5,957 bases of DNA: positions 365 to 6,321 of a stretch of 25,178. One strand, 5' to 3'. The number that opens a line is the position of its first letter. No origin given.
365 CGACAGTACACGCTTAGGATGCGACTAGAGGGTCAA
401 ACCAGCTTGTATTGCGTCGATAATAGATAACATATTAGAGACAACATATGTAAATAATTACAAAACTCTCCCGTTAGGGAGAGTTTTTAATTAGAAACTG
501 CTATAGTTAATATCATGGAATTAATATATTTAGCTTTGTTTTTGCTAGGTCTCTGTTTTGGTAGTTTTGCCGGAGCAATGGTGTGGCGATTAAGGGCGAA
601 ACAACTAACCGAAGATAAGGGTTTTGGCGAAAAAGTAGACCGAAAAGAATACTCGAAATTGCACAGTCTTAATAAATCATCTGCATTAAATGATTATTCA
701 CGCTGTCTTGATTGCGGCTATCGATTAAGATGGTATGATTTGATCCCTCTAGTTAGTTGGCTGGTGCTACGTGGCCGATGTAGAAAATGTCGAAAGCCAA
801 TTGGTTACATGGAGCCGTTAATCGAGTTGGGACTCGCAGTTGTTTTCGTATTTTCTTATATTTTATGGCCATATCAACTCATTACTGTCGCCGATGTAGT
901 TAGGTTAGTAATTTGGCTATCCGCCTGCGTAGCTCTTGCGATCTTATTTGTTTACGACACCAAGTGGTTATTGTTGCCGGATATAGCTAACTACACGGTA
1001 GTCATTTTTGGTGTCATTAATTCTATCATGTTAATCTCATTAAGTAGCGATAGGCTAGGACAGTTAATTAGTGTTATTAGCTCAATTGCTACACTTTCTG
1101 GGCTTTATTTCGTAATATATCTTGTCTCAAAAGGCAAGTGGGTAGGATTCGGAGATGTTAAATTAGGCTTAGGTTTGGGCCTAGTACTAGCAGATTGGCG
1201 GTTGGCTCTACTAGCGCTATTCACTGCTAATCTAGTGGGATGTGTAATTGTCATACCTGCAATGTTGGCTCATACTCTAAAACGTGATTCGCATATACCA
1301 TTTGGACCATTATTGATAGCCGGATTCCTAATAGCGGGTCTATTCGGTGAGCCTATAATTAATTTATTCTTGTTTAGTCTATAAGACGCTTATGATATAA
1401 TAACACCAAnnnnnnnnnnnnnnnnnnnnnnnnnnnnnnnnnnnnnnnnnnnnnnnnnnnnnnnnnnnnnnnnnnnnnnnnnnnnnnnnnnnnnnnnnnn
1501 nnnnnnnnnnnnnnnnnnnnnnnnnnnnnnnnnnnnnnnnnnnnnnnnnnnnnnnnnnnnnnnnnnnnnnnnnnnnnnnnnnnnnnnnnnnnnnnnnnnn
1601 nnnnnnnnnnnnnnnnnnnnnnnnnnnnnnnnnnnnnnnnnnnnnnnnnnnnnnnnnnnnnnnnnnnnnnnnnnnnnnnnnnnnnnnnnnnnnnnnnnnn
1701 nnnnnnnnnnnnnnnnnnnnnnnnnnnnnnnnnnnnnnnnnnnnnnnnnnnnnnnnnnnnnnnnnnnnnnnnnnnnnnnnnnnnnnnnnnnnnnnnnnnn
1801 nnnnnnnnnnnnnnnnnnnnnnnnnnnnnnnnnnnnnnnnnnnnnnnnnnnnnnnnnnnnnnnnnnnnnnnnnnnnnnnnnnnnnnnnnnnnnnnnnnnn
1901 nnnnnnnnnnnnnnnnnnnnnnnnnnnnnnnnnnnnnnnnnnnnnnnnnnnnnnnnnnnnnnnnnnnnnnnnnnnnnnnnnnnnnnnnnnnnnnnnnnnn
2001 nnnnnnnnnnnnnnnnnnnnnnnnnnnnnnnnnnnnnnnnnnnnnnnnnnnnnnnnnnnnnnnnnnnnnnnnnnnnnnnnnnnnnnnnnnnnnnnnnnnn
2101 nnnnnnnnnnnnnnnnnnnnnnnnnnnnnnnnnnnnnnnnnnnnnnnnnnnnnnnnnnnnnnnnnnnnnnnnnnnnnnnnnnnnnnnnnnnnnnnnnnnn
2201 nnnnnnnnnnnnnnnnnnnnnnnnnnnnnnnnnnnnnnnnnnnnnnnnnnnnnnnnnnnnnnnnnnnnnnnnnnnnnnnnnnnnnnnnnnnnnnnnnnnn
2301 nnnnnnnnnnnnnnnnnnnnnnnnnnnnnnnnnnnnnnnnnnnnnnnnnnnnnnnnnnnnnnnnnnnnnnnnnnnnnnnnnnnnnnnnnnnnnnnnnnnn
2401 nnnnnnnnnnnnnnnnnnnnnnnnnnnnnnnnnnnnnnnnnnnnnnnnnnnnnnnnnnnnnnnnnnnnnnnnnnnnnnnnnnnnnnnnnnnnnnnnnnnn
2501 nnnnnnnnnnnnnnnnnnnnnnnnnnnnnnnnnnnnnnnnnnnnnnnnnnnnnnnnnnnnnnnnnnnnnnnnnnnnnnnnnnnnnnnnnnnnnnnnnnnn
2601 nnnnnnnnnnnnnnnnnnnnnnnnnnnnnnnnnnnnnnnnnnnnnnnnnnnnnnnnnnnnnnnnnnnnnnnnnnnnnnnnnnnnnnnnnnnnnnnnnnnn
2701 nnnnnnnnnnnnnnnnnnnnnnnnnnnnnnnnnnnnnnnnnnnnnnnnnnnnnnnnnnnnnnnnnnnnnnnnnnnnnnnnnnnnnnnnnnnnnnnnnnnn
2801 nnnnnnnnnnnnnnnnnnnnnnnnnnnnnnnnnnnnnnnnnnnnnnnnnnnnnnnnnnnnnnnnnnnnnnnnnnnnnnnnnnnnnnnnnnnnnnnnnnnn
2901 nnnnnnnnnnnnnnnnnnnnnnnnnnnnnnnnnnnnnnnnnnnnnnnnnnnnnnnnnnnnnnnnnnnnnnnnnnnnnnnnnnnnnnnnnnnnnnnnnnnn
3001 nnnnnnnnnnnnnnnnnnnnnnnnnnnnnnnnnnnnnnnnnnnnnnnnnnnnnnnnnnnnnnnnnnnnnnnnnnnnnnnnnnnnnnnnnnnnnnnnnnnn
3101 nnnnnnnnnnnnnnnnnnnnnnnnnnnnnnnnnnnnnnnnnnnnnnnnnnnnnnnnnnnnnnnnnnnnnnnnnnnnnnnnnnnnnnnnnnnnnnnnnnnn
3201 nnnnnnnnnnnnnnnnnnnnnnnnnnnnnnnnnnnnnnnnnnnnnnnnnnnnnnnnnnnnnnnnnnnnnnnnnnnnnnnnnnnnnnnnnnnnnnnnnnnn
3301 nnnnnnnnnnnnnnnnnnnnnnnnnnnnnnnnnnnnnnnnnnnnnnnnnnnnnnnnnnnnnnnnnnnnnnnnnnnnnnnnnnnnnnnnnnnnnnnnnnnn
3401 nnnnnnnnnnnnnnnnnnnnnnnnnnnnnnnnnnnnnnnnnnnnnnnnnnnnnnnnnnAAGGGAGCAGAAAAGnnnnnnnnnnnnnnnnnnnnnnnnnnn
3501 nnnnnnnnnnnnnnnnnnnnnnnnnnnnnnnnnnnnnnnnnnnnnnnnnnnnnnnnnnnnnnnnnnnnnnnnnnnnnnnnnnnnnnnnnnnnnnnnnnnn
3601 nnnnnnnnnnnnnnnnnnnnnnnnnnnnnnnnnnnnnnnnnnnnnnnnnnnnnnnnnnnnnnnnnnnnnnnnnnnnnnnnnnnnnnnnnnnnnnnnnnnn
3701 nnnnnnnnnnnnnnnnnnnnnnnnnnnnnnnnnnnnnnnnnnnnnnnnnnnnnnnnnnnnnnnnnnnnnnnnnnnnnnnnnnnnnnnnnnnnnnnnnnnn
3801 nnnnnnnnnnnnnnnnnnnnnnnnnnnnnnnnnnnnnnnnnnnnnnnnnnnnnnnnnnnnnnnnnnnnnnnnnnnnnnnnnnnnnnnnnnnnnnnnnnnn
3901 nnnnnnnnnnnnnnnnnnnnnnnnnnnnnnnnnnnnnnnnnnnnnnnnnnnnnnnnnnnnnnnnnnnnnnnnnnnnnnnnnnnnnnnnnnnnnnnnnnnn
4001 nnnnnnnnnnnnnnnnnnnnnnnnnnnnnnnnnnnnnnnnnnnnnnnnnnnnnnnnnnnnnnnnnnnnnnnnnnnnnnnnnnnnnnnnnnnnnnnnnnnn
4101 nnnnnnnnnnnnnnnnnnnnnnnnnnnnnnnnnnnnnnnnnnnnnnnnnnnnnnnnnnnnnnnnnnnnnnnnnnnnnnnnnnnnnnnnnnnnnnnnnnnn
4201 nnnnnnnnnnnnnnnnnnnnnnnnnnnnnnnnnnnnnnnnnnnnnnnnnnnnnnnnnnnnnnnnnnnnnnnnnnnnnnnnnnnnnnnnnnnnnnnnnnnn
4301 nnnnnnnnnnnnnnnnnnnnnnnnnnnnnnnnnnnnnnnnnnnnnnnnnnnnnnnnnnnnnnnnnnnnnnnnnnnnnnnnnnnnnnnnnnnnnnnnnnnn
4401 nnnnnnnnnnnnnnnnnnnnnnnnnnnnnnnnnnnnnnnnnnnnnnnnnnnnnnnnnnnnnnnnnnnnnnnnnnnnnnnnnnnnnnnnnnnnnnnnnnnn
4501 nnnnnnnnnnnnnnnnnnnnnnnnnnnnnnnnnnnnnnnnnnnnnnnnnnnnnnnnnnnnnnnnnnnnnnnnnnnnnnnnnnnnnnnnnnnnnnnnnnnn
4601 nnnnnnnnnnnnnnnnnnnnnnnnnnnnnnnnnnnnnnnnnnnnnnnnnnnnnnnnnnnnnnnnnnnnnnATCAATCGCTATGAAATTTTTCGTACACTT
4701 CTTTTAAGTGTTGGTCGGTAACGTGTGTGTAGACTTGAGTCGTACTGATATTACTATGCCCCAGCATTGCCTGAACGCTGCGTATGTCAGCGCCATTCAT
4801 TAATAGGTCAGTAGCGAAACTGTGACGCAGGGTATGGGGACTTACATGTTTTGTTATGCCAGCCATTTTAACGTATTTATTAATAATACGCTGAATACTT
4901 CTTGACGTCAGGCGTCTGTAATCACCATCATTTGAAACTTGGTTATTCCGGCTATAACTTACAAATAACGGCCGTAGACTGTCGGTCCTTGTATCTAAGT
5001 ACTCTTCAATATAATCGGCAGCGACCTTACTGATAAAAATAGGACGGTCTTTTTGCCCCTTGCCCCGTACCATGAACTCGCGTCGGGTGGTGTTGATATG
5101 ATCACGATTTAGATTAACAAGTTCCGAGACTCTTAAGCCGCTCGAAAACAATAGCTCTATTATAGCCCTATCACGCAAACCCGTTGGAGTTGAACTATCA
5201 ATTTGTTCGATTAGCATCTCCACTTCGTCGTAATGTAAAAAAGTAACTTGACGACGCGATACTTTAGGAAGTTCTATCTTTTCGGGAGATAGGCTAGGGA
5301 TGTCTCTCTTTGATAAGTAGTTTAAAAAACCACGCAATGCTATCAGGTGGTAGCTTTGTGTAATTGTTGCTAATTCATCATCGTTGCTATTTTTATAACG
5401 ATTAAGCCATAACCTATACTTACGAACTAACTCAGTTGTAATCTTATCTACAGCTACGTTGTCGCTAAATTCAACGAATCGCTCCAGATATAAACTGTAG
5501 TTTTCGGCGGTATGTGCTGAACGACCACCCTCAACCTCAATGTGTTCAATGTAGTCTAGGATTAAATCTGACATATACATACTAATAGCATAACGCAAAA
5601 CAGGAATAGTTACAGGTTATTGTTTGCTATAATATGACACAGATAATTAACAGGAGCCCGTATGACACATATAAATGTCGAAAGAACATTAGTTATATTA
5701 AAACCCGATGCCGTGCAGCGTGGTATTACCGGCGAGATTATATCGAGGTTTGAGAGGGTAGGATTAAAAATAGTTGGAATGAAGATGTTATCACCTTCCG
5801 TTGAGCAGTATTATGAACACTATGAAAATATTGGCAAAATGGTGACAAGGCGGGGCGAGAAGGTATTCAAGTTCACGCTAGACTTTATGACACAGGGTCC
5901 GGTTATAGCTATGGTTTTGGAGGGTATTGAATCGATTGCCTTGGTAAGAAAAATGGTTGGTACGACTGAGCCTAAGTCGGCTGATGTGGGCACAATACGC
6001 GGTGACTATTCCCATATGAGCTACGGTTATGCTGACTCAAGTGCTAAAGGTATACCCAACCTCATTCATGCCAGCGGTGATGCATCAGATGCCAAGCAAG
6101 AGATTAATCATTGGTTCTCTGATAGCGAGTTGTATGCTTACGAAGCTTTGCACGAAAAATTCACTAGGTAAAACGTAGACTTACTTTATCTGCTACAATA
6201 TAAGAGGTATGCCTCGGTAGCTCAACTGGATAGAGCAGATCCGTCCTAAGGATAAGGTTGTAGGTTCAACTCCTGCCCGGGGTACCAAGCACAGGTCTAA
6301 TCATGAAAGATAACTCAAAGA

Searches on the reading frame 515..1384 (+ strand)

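Call 53: search_protein_families(library=pfam, proteins=[window:515-1384:+], max_evalue=0.00001)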
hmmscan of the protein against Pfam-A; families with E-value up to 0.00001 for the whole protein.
window:515-1384:+ (289 aa): 2 families
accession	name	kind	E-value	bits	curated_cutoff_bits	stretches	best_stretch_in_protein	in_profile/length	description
PF06750.18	A24_N_bact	-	6.1e-24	84.3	23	1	10-116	1-82/84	Bacterial Peptidase A24 N-terminal domain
PF01478.23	Peptidase_A24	-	2.9e-07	31.3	26.5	1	137-246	3-103/104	Type IV leader peptidase family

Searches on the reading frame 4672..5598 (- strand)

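Call 53: search_protein_families(library=pfam, proteins=[window:4672-5598:-], max_evalue=0.00001)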
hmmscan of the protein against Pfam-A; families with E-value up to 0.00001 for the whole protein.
window:4672-5598:- (308 aa): 4 families
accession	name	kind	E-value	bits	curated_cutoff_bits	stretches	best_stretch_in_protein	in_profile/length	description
PF00589.27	Phage_integrase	-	1e-44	152.8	27.1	1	120-297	2-172/172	Phage integrase family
PF02899.23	Phage_int_SAM_1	-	5.1e-11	43.1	22.3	1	15-98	3-82/83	Phage integrase, N-terminal SAM-like domain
PF13102.12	Phage_int_SAM_5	-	6.2e-09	36.6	22.3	1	12-105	5-92/98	Phage integrase SAM-like domain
PF13495.12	Phage_int_SAM_4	-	1.8e-07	31.9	27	1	16-100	5-83/85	Phage integrase, N-terminal SAM-like domain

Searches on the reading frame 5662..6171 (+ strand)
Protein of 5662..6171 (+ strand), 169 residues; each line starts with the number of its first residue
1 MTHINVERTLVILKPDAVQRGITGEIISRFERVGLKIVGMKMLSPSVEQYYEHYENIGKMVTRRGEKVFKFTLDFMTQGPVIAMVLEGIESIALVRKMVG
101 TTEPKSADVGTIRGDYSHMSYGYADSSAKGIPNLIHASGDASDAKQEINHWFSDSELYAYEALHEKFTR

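Call 53: search_protein_families(library=pfam, proteins=[window:5662-6171:+], max_evalue=0.00001)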
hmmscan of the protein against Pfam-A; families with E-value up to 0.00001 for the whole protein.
window:5662-6171:+ (169 aa): 1 family
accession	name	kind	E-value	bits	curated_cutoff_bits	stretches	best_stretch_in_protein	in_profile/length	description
PF00334.24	NDK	-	1.3e-40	138.8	27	1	7-156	1-134/135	Nucleoside diphosphate kinase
